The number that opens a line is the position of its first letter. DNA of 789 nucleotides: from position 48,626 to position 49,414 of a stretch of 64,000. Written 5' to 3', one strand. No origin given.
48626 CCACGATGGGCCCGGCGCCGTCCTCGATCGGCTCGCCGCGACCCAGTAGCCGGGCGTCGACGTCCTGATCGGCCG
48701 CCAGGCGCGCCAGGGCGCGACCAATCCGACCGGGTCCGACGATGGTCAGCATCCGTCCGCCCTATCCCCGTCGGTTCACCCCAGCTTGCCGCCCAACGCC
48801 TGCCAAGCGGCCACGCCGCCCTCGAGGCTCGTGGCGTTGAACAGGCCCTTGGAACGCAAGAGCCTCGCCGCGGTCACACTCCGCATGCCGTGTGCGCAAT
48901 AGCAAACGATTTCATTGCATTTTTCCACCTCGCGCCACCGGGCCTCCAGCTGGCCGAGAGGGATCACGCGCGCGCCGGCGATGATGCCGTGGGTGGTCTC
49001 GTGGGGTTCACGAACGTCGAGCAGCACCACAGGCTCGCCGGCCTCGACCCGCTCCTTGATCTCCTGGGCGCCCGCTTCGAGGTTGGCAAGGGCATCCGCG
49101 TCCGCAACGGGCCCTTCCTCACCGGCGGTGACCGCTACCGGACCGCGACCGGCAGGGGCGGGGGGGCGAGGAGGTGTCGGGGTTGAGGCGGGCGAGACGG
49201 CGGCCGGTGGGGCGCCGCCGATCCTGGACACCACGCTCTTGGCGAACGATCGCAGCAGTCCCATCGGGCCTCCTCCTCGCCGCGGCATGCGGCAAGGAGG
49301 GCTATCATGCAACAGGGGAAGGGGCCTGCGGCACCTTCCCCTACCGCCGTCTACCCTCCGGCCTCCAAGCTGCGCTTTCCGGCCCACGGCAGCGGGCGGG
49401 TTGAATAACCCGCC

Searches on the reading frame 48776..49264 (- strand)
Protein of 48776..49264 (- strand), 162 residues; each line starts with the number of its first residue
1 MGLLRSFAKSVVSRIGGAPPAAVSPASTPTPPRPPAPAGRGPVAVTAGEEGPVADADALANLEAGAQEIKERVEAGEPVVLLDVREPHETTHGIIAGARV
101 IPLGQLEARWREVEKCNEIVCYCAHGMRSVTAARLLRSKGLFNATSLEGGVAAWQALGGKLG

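Call 50: search_protein_families(library=pfam, proteins=[window:48779-49264:-], max_evalue=0.001)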
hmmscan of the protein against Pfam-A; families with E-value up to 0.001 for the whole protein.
window:48779-49264:- (162 aa): 1 family
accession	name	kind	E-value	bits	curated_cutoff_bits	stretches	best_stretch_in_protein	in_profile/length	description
PF00581.25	Rhodanese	-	3.2e-17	63.3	22.2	1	66-156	2-101/102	Rhodanese-like domain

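Call 51: find_encoding_contigs(protein=window:48776-49264:-, flank=3000, max_places=10)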
Protein window:48776-49264:- (162 aa): 8 contigs read that carry it; 6 places shown.
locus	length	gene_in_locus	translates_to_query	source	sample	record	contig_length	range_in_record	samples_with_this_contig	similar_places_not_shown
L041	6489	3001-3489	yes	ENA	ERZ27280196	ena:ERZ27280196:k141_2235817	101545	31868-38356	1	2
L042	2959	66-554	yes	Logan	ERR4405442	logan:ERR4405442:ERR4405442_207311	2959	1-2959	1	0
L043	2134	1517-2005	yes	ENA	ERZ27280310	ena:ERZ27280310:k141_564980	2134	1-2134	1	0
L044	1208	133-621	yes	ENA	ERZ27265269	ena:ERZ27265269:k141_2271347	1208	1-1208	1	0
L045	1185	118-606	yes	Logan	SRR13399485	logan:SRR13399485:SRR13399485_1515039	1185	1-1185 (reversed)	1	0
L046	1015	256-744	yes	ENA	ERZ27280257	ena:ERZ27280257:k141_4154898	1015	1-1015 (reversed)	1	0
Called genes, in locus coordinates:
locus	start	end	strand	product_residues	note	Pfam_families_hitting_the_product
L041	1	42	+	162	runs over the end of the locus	-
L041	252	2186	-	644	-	PF11617:Cu-binding_MopE, PF00932:LTD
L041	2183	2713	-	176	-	PF01066:CDP-OH_P_transf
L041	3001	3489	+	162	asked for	PF00581:Rhodanese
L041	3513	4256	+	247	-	-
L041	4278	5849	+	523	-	PF00171:Aldedh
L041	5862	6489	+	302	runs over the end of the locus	PF00491:Arginase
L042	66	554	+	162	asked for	PF00581:Rhodanese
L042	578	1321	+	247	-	-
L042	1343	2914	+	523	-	PF00171:Aldedh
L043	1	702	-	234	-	?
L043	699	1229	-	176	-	PF01066:CDP-OH_P_transf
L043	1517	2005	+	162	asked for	PF00581:Rhodanese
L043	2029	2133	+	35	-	?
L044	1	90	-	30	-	?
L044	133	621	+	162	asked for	PF00581:Rhodanese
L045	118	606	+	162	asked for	PF00581:Rhodanese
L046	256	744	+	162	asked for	PF00581:Rhodanese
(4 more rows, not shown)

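Call 74: find_homologous_proteins(query=window:48779-49264:-, max_evalue=1e-20)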
Query window:48779-49264:- (162 aa): 181 proteins with E <= 1e-20 among 1297 candidates; the best 120 are listed.
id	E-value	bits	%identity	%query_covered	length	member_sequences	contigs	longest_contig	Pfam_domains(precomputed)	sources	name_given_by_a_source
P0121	1.7e-89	316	93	100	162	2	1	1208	PF00581.26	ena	-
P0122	1.2e-86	307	89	99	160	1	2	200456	PF00581.26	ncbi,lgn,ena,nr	ncbi:MAG: rhodanese-like domain-containing protein [Myxococcales bacterium]|nr:rhodanese-like domain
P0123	4.7e-73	263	70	99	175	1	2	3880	PF00581.26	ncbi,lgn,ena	-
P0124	1.1e-72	261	76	99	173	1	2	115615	PF00581.26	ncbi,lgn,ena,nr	ncbi:hypothetical protein LBMAG42_04890 [Deltaproteobacteria bacterium]|nr:hypothetical protein LBMA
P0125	1.2e-72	261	77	100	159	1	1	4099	PF00581.26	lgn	-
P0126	1.8e-72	261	80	99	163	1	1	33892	PF00581.26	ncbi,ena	-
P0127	2.3e-72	260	77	100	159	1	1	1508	PF00581.26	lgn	-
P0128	6.2e-72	259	73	99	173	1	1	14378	PF00581.26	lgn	-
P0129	1.3e-70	255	76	99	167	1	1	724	PF00581.26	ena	-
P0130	3.1e-69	250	76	100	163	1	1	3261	PF00581.26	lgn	-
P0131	1.2e-67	245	73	99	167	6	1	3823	PF00581.26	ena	-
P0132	1.2e-67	245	73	99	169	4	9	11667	PF00581.26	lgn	-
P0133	8.3e-67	242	73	99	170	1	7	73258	PF00581.26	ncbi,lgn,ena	-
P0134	2.7e-65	237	70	99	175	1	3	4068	PF00581.26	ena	-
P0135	3.3e-65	237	69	99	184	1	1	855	PF00581.26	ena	-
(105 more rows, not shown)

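Call 75: find_encoding_contigs(protein=P0122, flank=10000, max_places=1)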
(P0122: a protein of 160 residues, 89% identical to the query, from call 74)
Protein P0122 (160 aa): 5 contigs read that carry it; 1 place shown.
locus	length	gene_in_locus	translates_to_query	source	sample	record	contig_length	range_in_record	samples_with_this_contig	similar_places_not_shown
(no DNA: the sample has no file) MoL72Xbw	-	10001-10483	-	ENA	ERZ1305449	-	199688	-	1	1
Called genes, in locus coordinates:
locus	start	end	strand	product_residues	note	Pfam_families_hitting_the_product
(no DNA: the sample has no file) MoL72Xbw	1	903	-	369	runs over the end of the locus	PF00696:AA_kinase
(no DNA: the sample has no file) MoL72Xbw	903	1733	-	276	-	-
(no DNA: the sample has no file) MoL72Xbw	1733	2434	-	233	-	PF00072:Response_reg, PF00486:Trans_reg_C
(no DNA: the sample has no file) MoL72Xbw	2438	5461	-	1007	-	PF00512:HisKA, PF02518:HATPase_c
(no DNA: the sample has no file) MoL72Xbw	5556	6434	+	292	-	PF01142:TruD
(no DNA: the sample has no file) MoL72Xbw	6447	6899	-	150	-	-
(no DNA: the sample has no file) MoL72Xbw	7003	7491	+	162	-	-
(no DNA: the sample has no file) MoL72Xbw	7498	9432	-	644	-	PF11617:Cu-binding_MopE, PF00932:LTD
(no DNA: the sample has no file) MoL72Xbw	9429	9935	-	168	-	PF01066:CDP-OH_P_transf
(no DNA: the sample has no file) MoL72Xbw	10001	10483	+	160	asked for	PF00581:Rhodanese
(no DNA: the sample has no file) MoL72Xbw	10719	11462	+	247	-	-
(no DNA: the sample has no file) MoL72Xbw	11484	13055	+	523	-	PF00171:Aldedh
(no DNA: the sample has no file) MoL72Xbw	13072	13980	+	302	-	PF00491:Arginase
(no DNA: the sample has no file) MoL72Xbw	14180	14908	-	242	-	-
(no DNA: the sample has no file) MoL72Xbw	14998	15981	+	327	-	PF00254:FKBP_C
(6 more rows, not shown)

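Call 76: find_encoding_contigs(protein=P0126, flank=10000, max_places=1)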
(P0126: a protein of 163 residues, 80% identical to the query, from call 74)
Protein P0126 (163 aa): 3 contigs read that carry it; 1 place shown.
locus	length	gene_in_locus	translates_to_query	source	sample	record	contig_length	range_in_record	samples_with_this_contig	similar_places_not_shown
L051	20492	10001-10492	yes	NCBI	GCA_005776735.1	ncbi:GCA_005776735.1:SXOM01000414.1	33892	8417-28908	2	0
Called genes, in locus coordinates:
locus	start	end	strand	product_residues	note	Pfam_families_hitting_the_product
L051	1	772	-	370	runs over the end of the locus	PF00696:AA_kinase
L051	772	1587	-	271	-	-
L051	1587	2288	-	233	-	PF00072:Response_reg, PF00486:Trans_reg_C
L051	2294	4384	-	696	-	PF00512:HisKA, PF02518:HATPase_c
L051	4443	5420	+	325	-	PF08240:ADH_N, PF00107:ADH_zinc_N, PF13602:ADH_zinc_N_2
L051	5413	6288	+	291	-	PF01142:TruD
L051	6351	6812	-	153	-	-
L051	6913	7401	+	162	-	-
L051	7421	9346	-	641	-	PF11617:Cu-binding_MopE, PF00932:LTD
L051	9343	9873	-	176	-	PF01066:CDP-OH_P_transf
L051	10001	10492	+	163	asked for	PF00581:Rhodanese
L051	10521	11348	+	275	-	-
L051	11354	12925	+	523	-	PF00171:Aldedh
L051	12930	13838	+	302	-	PF00491:Arginase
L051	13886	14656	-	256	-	-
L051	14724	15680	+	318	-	PF00254:FKBP_C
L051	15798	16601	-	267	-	PF06182:ABC2_membrane_6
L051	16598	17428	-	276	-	PF06182:ABC2_membrane_6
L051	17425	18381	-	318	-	PF00005:ABC_tran, PF13304:AAA_21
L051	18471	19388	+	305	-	-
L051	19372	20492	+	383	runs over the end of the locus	PF00756:Esterase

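Call 77: find_encoding_contigs(protein=P0124, flank=10000, max_places=1)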
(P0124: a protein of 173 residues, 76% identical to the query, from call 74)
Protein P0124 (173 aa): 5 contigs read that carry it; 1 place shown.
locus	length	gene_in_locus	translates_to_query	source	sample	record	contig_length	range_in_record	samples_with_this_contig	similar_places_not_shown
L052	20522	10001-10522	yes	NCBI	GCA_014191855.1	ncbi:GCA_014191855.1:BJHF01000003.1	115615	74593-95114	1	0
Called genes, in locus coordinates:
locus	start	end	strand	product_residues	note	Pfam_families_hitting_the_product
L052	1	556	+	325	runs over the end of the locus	PF08240:ADH_N, PF00107:ADH_zinc_N, PF13602:ADH_zinc_N_2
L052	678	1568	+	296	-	PF01142:TruD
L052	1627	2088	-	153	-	-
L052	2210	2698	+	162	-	-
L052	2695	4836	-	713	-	PF11617:Cu-binding_MopE, PF00932:LTD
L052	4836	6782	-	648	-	PF11617:Cu-binding_MopE, PF00932:LTD (weak)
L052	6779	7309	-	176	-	PF01066:CDP-OH_P_transf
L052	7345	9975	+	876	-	PF13620:CarboxypepD_reg (faint)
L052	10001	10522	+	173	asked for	PF00581:Rhodanese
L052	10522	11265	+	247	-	-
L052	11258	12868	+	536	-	PF00171:Aldedh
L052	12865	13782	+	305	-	PF00491:Arginase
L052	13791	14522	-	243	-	-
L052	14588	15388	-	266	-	PF06182:ABC2_membrane_6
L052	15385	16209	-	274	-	PF06182:ABC2_membrane_6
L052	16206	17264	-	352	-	PF00005:ABC_tran, PF13304:AAA_21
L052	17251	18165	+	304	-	-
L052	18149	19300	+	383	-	PF00756:Esterase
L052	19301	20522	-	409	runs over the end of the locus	PF11617:Cu-binding_MopE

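Call 82: find_encoding_contigs(protein=P0122, flank=10000, max_places=6)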
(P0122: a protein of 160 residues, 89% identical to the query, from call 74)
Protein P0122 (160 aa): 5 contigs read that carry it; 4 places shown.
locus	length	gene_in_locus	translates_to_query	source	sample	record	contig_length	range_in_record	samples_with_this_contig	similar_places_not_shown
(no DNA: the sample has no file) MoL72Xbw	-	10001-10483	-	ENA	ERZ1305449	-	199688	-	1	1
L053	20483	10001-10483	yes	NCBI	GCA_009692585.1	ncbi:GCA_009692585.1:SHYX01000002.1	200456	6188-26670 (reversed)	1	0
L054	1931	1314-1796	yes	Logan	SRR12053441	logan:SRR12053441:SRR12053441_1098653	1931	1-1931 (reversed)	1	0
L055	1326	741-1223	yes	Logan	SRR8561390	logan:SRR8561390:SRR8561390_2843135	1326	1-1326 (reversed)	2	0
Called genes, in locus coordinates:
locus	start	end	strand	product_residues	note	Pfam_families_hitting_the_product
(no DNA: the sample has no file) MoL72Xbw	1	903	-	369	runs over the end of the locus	PF00696:AA_kinase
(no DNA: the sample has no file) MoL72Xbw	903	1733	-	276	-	-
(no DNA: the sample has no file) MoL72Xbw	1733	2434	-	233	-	PF00072:Response_reg, PF00486:Trans_reg_C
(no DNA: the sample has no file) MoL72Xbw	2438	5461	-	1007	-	PF00512:HisKA, PF02518:HATPase_c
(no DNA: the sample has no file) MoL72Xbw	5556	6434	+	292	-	PF01142:TruD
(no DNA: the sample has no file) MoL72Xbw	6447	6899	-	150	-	-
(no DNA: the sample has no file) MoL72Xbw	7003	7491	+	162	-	-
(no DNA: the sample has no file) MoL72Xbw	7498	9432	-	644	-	PF11617:Cu-binding_MopE, PF00932:LTD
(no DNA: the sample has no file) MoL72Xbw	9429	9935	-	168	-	PF01066:CDP-OH_P_transf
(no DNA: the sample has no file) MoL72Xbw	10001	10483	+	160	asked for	PF00581:Rhodanese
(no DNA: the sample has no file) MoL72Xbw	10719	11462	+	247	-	-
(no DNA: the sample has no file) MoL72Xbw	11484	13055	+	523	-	PF00171:Aldedh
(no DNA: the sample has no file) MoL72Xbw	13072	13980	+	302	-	PF00491:Arginase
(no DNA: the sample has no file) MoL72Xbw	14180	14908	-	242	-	-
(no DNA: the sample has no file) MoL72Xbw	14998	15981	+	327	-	PF00254:FKBP_C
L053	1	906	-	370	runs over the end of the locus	PF00696:AA_kinase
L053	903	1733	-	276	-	-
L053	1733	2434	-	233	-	PF00072:Response_reg, PF00486:Trans_reg_C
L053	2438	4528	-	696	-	PF00512:HisKA, PF02518:HATPase_c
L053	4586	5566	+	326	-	PF08240:ADH_N, PF00107:ADH_zinc_N, PF13602:ADH_zinc_N_2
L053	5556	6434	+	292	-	PF01142:TruD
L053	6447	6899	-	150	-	-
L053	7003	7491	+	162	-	-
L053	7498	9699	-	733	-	PF11617:Cu-binding_MopE, PF00932:LTD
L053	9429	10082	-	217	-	PF01066:CDP-OH_P_transf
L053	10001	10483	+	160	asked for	PF00581:Rhodanese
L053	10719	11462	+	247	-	-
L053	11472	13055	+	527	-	PF00171:Aldedh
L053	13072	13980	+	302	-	PF00491:Arginase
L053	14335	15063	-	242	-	-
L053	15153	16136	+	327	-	PF00254:FKBP_C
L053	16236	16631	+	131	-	-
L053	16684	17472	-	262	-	PF06182:ABC2_membrane_6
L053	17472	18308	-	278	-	PF06182:ABC2_membrane_6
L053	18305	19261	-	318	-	PF00005:ABC_tran, PF13304:AAA_21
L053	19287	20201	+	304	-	-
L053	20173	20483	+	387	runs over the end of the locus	PF00756:Esterase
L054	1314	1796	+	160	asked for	PF00581:Rhodanese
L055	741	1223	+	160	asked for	PF00581:Rhodanese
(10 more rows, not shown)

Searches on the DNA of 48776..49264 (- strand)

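Call 52: search_with_rna_model(model_id=R1, sources=[L041, L042, L043, L044, L045, L046], max_evalue=0.01)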
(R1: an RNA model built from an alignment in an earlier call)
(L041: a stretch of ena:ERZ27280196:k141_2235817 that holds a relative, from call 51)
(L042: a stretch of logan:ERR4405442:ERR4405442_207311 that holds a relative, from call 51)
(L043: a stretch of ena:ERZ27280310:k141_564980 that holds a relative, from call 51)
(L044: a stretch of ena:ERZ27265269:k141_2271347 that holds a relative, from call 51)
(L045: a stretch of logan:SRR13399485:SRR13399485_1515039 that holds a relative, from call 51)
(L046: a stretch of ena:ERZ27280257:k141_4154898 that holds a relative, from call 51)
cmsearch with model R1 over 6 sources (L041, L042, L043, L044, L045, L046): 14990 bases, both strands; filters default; matches with E-value up to 0.01: 7.
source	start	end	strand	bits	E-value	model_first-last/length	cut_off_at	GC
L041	42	180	+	139.9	2.6e-33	1-138/138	no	0.69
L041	2829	2966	-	126.2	6e-30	1-138/138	no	0.7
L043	1345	1482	-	126.2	6e-30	1-138/138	no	0.7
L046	84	221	-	126.2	6e-30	1-138/138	no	0.7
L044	1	98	-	82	3.8e-19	1-99/138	3'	0.7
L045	1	83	-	70.3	2.7e-16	1-84/138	3'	0.67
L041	57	85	-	15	0.009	16-44/138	no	0.79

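Call 78: search_with_rna_model(model_id=R1, sources=[L051, L052], max_evalue=1)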
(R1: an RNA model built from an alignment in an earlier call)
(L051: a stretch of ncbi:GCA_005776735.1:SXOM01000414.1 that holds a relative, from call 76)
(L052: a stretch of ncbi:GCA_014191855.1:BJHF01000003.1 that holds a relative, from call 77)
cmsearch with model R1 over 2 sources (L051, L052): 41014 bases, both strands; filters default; matches with E-value up to 1: 0.
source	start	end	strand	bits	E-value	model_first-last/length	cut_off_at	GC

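Call 83: search_with_rna_model(model_id=R1, sources=[L053, L054, L055], max_evalue=1)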
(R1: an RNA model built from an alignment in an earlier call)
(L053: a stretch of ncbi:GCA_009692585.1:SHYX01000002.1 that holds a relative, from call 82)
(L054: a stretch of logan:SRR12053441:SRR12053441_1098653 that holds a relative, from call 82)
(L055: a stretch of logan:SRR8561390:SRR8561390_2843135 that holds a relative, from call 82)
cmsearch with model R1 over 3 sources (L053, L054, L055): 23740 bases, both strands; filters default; matches with E-value up to 1: 5.
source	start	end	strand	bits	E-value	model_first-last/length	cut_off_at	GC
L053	13967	14101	+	83.2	3.1e-19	1-138/138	no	0.74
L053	10561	10712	-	73.8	6e-17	1-138/138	no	0.74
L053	14172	14293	+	27.1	1.6e-05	1-138/138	no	0.74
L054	1874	1931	-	22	0.00028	82-138/138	5'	0.79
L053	10668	10696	+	17.9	0.0028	16-44/138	no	0.83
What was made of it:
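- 36 copies come from the window and 8 of the MAG assemblies plus metagenome contigs; a ninth assembly, L053 (call 83), was found afterwards.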
